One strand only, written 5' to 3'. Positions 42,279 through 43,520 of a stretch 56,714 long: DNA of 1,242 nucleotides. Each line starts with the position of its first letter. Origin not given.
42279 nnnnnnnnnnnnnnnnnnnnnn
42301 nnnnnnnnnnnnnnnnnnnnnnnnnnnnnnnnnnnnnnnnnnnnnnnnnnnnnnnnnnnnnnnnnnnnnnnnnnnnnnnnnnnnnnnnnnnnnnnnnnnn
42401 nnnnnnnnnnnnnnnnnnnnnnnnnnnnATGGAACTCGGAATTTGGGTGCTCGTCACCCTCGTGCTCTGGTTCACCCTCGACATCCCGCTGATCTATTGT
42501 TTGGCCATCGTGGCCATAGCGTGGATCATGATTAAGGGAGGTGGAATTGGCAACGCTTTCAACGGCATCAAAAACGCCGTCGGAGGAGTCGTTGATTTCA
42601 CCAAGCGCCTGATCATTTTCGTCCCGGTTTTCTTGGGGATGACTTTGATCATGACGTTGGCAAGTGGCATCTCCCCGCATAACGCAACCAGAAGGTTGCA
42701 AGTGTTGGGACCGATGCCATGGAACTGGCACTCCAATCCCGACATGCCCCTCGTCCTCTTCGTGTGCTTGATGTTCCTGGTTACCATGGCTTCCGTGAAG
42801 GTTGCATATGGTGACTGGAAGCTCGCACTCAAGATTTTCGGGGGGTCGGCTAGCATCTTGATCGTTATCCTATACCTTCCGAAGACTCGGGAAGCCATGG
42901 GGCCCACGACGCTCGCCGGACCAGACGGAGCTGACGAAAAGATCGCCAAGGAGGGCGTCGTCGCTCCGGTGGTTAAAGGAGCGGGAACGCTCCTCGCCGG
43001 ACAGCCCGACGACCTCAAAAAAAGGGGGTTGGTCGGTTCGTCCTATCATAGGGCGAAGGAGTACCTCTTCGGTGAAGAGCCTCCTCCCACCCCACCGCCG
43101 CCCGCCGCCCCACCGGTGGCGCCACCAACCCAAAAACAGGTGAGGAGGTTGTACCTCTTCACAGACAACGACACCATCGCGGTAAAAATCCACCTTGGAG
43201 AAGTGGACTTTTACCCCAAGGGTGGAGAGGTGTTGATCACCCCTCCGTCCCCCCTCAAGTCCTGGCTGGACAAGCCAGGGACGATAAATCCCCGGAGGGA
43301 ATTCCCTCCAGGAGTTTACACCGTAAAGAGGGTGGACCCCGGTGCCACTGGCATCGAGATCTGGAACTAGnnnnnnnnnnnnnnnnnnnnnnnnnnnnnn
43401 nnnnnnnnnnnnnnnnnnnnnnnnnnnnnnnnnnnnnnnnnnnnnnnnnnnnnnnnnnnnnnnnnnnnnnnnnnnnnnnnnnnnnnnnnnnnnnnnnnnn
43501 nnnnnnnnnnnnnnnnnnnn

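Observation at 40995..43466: Foreign GC-rich three-gene envelope cassette of unknown function between a scarred tRNA array and a pilin operon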

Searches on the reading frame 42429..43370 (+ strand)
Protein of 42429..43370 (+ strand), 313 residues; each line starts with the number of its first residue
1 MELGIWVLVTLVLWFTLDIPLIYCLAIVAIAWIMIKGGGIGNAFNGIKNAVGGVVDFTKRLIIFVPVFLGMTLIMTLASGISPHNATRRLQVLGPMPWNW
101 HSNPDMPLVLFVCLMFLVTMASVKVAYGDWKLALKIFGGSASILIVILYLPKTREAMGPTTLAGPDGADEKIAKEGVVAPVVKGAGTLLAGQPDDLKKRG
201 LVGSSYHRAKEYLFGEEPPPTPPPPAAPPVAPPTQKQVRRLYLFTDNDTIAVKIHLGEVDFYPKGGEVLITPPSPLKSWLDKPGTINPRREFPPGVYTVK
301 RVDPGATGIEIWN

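Call 6: search_protein_families(library=pfam, proteins=[window:42429-43370:+], max_evalue=1)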
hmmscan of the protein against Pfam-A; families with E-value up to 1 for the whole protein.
window:42429-43370:+ (313 aa): 1 family
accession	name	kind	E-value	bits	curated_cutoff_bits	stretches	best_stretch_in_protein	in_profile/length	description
PF01252.23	Peptidase_A8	-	0.51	11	25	1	9-68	65-122/142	Signal peptidase (SPase) II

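Call 7: search_protein_families(library=phrogs, proteins=[window:42429-43370:+], max_evalue=1)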
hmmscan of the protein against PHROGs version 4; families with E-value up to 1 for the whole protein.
window:42429-43370:+ (313 aa): 0 families

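Call 8: find_encoding_contigs(protein=window:42429-43370:+, flank=10000, max_places=10)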
Protein window:42429-43370:+ (313 aa): no gene with exactly this product is on record in the collection.

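Call 20: find_homologous_proteins(query=window:42429-43370:+)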
Query window:42429-43370:+ (313 aa): 5 proteins with E <= 0.001 among 6587 candidates.
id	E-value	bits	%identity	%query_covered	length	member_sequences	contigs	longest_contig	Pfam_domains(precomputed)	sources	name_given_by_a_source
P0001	1.3e-208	710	100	100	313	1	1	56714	-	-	-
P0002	1.2e-86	309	53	90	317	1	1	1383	-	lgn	-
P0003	3.3e-21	94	62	24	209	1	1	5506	-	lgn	-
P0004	4.5e-21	94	61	24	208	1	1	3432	-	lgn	-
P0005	6.7e-10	57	52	23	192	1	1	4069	-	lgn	-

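Call 21: find_encoding_contigs(protein=P0003, flank=10000)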
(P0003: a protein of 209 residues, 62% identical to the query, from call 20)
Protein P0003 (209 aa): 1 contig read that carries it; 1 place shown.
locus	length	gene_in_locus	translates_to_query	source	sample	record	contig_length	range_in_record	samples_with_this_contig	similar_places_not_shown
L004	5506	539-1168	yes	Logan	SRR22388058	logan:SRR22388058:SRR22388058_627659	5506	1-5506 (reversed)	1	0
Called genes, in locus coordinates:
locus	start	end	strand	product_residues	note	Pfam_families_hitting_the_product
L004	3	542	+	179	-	?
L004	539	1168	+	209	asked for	-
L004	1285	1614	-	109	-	PF18895:T4SS_pilin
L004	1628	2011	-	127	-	PF18895:T4SS_pilin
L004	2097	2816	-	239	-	PF18895:T4SS_pilin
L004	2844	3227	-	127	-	PF18895:T4SS_pilin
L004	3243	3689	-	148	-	PF18895:T4SS_pilin (weak)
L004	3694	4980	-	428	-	PF01547:SBP_bac_1, PF13416:SBP_bac_8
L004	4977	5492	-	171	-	PF01209:Ubie_methyltran, PF02475:TRM5-TYW2_MTfase (weak), PF13847:Methyltransf_31, PF08241:Methyltransf_11, PF08242:Methyltransf_12, PF13649:Methyltransf_25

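Call 22: find_encoding_contigs(protein=P0004, flank=10000)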
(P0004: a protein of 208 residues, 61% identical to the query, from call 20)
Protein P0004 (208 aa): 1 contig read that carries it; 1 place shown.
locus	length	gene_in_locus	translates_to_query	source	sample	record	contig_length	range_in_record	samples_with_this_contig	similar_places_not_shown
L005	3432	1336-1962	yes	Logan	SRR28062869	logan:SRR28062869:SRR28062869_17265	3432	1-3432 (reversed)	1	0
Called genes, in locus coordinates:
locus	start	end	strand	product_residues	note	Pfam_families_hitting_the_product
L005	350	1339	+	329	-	PF01145:Band_7 (faint)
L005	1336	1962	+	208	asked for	-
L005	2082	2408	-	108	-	PF18895:T4SS_pilin (weak)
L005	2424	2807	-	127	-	PF18895:T4SS_pilin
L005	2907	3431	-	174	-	?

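Call 23: find_encoding_contigs(protein=P0005, flank=10000)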
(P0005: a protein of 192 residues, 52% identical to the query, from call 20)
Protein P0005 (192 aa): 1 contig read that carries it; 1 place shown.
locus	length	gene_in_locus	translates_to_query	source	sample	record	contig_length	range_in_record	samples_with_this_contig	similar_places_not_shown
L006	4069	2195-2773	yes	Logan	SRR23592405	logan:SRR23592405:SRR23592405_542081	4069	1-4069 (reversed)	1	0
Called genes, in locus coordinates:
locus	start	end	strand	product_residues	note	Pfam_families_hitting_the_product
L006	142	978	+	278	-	-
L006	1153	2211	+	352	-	PF01145:Band_7 (weak)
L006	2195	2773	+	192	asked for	-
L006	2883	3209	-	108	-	PF18895:T4SS_pilin (weak)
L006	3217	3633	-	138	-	PF18895:T4SS_pilin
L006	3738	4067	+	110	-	?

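Call 24: find_encoding_contigs(protein=P0002, flank=10000)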
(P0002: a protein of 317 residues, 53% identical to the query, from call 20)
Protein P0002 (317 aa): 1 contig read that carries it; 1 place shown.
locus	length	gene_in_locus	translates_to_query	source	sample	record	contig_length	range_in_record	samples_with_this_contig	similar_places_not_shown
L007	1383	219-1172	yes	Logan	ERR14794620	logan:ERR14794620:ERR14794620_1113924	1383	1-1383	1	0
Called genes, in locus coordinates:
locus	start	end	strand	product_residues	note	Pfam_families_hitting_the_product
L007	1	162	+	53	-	?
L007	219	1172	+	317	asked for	-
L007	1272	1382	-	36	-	?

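Call 41: search_protein_families(library=pfam, proteins=[L005:350-1339:+, L006:1153-2211:+, L004:3-542:+, P0002, L005:1336-1962:+, L006:2195-2773:+], max_evalue=1)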
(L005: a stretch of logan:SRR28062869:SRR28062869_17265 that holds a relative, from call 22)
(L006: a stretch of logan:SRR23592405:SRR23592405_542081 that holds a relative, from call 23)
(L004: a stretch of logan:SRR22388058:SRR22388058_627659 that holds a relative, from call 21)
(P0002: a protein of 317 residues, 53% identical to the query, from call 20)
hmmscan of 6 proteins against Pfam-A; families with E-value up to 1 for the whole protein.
L005:350-1339:+ (329 aa): 1 family
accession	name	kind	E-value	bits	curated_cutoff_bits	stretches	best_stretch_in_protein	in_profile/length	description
PF01145.31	Band_7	-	5.7e-05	23.7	23.6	1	137-269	44-174/176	SPFH domain / Band 7 family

L006:1153-2211:+ (352 aa): 2 families
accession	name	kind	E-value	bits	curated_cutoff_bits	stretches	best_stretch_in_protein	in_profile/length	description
PF01145.31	Band_7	-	1.5e-07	32.1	23.6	1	126-271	37-176/176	SPFH domain / Band 7 family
PF20000.4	fvmX2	-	0.091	12.7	27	1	247-294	163-212/261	FtsH ternary system domain X2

L004:3-542:+ (179 aa): 2 families
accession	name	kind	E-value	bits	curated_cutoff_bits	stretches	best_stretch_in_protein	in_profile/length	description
PF01145.31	Band_7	-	3.8e-07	30.8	23.6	1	8-96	92-176/176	SPFH domain / Band 7 family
PF21129.3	TibC_1st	-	0.21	12.1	27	1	46-77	15-46/63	Glycosyltransferase TibC, N-terminal domain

P0002 (317 aa): 0 families

L005:1336-1962:+ (208 aa): 1 family
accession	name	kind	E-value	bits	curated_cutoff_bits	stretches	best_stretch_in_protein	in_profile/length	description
PF09586.16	YfhO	-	0.11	11.3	28.5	1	15-135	348-473/835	Bacterial membrane protein YfhO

L006:2195-2773:+ (192 aa): 6 families
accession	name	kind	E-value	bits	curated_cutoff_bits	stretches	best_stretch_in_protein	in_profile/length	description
PF03606.21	DcuC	-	0.031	13.2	23.1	1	13-97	199-273/461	C4-dicarboxylate anaerobic carrier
PF07690.21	MFS_1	-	0.038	13.3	33.4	1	18-88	154-220/347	Major Facilitator Superfamily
PF14575.11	EphA2_TM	-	0.06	14.5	28.9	1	13-58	2-42/74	Ephrin type-A receptor 2 transmembrane domain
PF15820.10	ECSCR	-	0.11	12.8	27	1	11-58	29-74/104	Endothelial cell-specific chemotaxis regulator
PF01034.25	Syndecan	-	0.22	11.9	25.2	1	8-32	8-32/64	Syndecan domain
PF12669.12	FeoB_associated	-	0.31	11.8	27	1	15-41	2-27/44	FeoB-associated Cys-rich membrane protein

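Call 66: find_related_loci(query=A7, collection=metagenome_contigs, flank=6000)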
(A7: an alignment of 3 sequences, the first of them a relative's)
Query A7 (313 aa) in metagenome_contigs; peptide patterns used: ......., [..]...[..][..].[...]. (x = any residue, [..] = any of these).
284 stretches matched a pattern; 1 encode a relative of the query (tblastn E <= 1e-3); 1 distinct loci.
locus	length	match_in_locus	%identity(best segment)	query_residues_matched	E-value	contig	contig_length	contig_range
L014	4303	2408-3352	33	1-313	2e-42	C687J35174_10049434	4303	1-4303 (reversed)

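Call 71: find_homologous_proteins(query=A6)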
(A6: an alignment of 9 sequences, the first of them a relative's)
Query A6 (9 sequences) (313 aa, profile of the alignment): 5 proteins with E <= 0.001 among 8000 candidates.
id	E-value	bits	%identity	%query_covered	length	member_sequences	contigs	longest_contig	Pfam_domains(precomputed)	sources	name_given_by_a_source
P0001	2.3e-124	433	100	100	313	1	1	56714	-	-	-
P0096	4.6e-124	432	30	88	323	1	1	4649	-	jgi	jgi:hypothetical protein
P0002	1.2e-96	342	53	90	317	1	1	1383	-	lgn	-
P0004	1.8e-17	82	61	24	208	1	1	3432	-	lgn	-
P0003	1.5e-15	75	62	24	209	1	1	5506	-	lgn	-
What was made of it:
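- Tried and rejected: The word-index protein search with the long-form profile added only P0096 (call 71).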

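Call 81: search_solved_structures(query=A6, max_evalue=1)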
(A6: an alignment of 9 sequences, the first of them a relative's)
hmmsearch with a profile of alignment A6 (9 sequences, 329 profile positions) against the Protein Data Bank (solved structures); distinct sequences matched with E-value up to 1: 3.
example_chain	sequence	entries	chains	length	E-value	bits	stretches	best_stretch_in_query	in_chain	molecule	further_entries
9gbi_E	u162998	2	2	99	0.32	13.5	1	223-294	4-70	Photosystem I reaction center subunit IV B, chloroplastic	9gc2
8htu_E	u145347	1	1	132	0.33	13.4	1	209-293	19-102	Photosystem I reaction center subunit IV, chloroplastic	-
8bcv_E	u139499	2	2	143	0.75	12.3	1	199-294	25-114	Photosystem I reaction center subunit IV | Photosystem I reaction center subunit IV A, chloroplastic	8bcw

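Call 87: search_protein_families(library=padloc, proteins=[window:42429-43370:+], max_evalue=0.1)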
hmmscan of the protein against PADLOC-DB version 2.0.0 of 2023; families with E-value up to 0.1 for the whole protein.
window:42429-43370:+ (313 aa): 0 families

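Call 88: search_protein_families(library=ncbifam, proteins=[window:42429-43370:+], max_evalue=0.1)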
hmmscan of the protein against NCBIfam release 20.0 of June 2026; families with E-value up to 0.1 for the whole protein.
window:42429-43370:+ (313 aa): 0 families

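Call 97: predict_structure(alignment_id=A6)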
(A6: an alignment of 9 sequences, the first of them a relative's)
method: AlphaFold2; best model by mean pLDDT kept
length: 313 residues; sequences in the alignment: 9
mean_pLDDT: 59.1   pTM: 0.27
mean pLDDT of the five models: 59.1, 56.4, 54.6, 54.5, 52.8
residues with pLDDT >= 90: 8; 70-90: 80; 50-70: 104; < 50: 121
segments of 3 or more residues with pLDDT < 50: 41-43, 75-77, 80-107, 150-203, 208-213, 215-235
pLDDT, mean of each block of 10 residues (from residue 1): 69 74 69 59 50 52 55 50 46 39 46 61 61 63 56 37 38 42 45 44 47 44 40 57 85 78 88 82 72 85 88 81
secondary structure, 60 per line:
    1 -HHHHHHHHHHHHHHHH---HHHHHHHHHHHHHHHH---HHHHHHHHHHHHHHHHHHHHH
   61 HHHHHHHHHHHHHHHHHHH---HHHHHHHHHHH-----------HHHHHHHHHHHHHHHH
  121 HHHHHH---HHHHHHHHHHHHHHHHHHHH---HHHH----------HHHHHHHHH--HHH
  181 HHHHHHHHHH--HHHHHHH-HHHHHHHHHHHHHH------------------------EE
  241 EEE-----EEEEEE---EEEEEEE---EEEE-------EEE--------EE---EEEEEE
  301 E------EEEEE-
elements in order: H2-17 H21-36 H40-79 H83-93 H105-126 H130-149 H153-156 H167-175 H178-190 H193-199 H201-214 E239-243 E249-254 E258-264 E268-271 E279-281 E295-301 E308-312
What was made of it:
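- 42429..43139 (+): P3 N-terminal part: polytopic membrane domain with about 5 transmembrane helices and a conserved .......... motif, a soluble spacer and a Pro-rich linker. The AlphaFold2 model of this part is low-confidence (call 97).
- Tried and rejected: The membrane domain is unreliable, so no fold search was run on it (call 97).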

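Call 98: search_dna_similar(query=window:42429-43370:+, collection=plasmids, mode=protein, max_evalue=0.001, max_rows=10)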
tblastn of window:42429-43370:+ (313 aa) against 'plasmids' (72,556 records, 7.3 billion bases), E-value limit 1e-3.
No match.

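Call 99: search_dna_similar(query=window:42429-43370:+, collection=phages, mode=protein, max_evalue=0.001, max_rows=10)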
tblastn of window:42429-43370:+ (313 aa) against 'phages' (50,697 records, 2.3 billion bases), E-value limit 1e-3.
No match.

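Call 108: search_protein_families(library=pfam, proteins=[L014:1285-1902:+], max_evalue=0.01)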
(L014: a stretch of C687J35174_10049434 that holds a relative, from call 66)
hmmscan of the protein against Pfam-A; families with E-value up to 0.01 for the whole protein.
L014:1285-1902:+ (205 aa): 0 families
